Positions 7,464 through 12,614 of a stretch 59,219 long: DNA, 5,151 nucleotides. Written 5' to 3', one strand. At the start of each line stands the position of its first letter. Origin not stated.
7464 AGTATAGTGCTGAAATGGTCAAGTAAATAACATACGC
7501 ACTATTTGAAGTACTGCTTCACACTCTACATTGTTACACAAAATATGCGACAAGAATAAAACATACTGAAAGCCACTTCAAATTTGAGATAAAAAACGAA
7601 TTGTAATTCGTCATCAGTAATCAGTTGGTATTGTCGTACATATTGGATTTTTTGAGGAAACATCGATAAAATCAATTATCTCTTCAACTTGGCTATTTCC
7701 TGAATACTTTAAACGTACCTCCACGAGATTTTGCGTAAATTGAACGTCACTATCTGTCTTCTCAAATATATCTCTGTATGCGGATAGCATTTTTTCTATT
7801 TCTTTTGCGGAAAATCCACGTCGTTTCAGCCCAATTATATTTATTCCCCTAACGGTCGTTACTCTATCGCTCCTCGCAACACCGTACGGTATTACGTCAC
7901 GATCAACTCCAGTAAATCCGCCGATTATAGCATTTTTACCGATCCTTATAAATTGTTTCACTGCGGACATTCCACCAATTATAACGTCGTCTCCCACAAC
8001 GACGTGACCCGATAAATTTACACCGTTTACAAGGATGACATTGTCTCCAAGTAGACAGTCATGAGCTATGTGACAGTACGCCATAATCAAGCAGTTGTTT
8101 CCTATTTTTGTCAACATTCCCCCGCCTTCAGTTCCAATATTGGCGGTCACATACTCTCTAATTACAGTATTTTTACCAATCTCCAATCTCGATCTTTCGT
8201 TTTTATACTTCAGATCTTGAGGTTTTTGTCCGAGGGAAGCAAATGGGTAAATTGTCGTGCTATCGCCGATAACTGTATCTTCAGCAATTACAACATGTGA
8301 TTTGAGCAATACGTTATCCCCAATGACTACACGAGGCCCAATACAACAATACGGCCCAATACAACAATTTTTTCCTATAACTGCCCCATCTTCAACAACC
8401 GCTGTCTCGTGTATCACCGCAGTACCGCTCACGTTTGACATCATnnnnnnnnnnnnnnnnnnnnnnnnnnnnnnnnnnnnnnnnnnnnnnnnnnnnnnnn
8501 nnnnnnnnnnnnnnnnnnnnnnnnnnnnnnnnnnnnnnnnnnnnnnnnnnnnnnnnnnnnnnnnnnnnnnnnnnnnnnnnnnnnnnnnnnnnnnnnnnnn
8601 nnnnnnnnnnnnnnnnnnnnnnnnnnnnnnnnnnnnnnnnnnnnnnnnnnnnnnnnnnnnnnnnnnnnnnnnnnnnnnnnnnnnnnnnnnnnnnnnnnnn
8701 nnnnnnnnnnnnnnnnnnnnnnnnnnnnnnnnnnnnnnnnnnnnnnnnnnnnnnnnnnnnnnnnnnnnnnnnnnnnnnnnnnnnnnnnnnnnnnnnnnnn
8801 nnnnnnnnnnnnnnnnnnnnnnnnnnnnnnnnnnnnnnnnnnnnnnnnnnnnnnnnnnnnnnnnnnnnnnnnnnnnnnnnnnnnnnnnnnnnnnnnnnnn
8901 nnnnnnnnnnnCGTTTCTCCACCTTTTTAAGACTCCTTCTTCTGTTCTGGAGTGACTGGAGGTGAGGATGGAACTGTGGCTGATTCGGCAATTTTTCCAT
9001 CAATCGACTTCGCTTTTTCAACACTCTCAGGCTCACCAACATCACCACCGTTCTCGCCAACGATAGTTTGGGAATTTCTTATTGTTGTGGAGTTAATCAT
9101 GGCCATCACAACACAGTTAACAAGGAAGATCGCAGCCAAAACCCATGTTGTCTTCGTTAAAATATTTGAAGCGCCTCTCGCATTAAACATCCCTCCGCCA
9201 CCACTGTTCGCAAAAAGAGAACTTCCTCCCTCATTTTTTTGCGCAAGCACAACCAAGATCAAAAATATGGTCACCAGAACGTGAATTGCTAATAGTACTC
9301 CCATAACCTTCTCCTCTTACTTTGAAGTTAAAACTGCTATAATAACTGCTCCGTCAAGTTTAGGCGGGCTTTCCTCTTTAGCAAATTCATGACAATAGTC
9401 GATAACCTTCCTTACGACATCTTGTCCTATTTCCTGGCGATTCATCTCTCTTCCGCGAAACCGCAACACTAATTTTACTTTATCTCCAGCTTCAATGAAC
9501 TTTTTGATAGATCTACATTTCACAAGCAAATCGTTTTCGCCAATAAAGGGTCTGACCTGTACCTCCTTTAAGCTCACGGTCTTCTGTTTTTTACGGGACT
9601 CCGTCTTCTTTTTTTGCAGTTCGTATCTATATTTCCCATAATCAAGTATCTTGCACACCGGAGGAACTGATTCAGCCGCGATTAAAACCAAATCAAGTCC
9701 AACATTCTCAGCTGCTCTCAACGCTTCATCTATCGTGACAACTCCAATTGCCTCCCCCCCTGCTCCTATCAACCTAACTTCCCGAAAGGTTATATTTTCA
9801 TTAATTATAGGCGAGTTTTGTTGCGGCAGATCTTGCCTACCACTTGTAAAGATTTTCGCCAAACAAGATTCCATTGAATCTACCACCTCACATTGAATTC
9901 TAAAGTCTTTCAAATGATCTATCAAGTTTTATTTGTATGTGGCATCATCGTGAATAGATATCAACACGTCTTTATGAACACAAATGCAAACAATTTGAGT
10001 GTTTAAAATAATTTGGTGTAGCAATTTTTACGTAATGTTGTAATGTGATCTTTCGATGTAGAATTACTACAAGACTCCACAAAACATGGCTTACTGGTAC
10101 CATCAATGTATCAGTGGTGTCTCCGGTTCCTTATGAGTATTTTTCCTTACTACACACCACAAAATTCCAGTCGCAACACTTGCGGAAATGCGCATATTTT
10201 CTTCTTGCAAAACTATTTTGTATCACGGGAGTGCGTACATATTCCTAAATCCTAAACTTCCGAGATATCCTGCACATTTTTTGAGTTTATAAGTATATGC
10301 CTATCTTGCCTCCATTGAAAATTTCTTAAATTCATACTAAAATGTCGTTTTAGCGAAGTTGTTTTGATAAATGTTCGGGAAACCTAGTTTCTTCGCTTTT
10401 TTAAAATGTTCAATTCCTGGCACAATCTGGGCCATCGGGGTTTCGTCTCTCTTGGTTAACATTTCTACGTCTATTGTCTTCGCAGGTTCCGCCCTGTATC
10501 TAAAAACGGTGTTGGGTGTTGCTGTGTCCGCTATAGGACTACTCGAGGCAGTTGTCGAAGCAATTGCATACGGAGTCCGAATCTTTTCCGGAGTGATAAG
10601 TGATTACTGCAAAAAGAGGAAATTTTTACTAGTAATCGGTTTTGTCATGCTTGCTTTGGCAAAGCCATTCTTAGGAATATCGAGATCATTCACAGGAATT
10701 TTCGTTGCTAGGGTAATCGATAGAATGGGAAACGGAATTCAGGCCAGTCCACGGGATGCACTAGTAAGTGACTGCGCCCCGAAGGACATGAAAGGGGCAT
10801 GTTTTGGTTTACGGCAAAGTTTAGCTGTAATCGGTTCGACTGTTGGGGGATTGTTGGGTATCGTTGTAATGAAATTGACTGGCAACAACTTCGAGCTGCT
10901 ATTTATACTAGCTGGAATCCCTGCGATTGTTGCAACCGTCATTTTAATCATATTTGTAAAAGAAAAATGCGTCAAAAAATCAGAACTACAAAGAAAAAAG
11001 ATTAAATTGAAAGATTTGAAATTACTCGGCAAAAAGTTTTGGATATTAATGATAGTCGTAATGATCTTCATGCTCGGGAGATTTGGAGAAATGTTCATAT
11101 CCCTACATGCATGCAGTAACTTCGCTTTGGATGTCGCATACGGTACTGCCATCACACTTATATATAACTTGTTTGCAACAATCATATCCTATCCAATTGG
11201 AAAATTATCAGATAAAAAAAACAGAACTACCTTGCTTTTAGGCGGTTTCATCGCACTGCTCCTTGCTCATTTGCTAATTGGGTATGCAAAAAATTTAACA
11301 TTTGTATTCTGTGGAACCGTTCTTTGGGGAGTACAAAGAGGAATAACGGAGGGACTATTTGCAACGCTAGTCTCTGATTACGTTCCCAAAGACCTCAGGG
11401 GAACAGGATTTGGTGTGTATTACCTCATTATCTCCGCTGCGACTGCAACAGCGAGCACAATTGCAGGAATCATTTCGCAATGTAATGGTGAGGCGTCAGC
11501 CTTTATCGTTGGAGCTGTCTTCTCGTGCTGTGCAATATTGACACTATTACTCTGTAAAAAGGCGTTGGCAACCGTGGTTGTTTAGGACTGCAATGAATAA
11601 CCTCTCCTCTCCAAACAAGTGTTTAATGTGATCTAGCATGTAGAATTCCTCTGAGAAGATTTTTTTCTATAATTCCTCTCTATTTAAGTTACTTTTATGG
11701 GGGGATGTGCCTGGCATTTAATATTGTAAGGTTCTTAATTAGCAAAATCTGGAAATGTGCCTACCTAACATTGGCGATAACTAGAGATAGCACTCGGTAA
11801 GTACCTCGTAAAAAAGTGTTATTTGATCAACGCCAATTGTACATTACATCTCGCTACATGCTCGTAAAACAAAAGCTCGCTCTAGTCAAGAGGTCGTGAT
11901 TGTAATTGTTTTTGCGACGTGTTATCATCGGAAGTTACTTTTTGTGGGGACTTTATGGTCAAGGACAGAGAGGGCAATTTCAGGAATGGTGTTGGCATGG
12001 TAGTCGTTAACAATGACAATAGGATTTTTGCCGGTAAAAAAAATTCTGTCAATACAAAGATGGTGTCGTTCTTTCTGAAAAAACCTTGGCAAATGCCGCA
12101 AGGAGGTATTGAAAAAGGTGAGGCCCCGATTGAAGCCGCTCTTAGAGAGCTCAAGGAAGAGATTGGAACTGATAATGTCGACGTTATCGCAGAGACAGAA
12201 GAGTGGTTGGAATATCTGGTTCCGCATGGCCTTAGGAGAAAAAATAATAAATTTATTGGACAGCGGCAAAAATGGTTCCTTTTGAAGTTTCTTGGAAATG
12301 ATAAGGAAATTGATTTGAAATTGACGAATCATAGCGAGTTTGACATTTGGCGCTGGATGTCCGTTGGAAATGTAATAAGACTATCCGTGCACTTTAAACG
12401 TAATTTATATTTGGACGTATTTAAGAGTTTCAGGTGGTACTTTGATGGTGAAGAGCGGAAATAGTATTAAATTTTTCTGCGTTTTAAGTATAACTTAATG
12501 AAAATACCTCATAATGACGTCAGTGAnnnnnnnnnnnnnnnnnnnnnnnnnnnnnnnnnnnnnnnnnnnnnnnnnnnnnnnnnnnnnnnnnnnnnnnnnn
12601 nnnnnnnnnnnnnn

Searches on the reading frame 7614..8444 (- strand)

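Call 29: search_protein_families(library=pfam, proteins=[window:7614-8444:-])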
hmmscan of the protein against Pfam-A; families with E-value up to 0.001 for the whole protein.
window:7614-8444:- (276 aa): 5 families
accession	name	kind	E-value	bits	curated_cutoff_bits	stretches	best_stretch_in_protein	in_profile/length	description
PF00132.30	Hexapep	-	1e-32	110.9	27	4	112-145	2-35/36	Bacterial transferase hexapeptide (six repeats)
PF13720.11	Acetyltransf_11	-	3.3e-18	66.3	24.5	1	183-268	1-81/82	Udp N-acetylglucosamine O-acyltransferase; Domain 2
PF25084.1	LbH_EIF2B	-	1.7e-08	34.9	54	1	7-65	14-70/105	EIF2B subunit epsilon LbH domain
PF25087.1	GMPPB_C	-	1.7e-06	28.1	39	1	15-57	5-47/110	GMPPB C-terminal domain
PF21711.3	DCTN5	-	0.0001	22.5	40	0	14-72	90-147/182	Dynactin subunit 5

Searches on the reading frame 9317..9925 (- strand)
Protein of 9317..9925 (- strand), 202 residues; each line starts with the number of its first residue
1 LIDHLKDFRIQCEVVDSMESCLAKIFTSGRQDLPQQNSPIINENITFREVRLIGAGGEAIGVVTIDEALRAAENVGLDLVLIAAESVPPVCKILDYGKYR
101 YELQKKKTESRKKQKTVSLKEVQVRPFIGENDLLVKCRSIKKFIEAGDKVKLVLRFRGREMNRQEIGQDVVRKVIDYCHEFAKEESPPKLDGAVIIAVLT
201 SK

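Call 29: search_protein_families(library=pfam, proteins=[window:9317-9925:-])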
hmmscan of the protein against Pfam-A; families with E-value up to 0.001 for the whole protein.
window:9317-9925:- (202 aa): 2 families
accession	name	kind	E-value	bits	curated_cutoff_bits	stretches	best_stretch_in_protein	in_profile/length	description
PF05198.21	IF3_N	-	2.1e-29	101.9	26.9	1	41-109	1-69/70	Translation initiation factor IF-3, N-terminal domain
PF00707.27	IF3_C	-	3.4e-26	91.5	34.8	1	117-202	1-86/86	Translation initiation factor IF-3, C-terminal domain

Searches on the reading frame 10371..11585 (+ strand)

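Call 29: search_protein_families(library=pfam, proteins=[window:10371-11585:+])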
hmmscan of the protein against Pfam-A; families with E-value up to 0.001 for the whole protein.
window:10371-11585:+ (404 aa): 3 families
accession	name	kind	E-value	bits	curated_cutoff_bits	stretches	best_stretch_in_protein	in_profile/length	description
PF07690.21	MFS_1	-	3.8e-50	171.2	33.4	2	25-360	4-345/347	Major Facilitator Superfamily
PF00083.30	Sugar_tr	-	1.6e-12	47.5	22.3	2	21-198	15-193/452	Sugar (and other) transporter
PF12832.13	MFS_1_like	-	9.1e-08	32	25.2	1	42-379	24-372/373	MFS_1 like family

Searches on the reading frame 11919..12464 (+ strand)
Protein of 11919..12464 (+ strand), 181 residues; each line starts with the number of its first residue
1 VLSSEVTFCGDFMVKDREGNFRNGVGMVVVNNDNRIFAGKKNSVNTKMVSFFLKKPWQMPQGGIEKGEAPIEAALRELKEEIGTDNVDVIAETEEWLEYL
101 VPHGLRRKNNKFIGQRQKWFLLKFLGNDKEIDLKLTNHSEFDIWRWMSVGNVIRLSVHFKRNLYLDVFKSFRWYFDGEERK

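Call 29: search_protein_families(library=pfam, proteins=[window:11919-12464:+])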
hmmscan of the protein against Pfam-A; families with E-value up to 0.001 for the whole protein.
window:11919-12464:+ (181 aa): 1 family
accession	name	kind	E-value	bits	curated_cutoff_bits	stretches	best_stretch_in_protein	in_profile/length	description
PF00293.34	NUDIX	-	1.5e-20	74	21.1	1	21-158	2-125/134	NUDIX domain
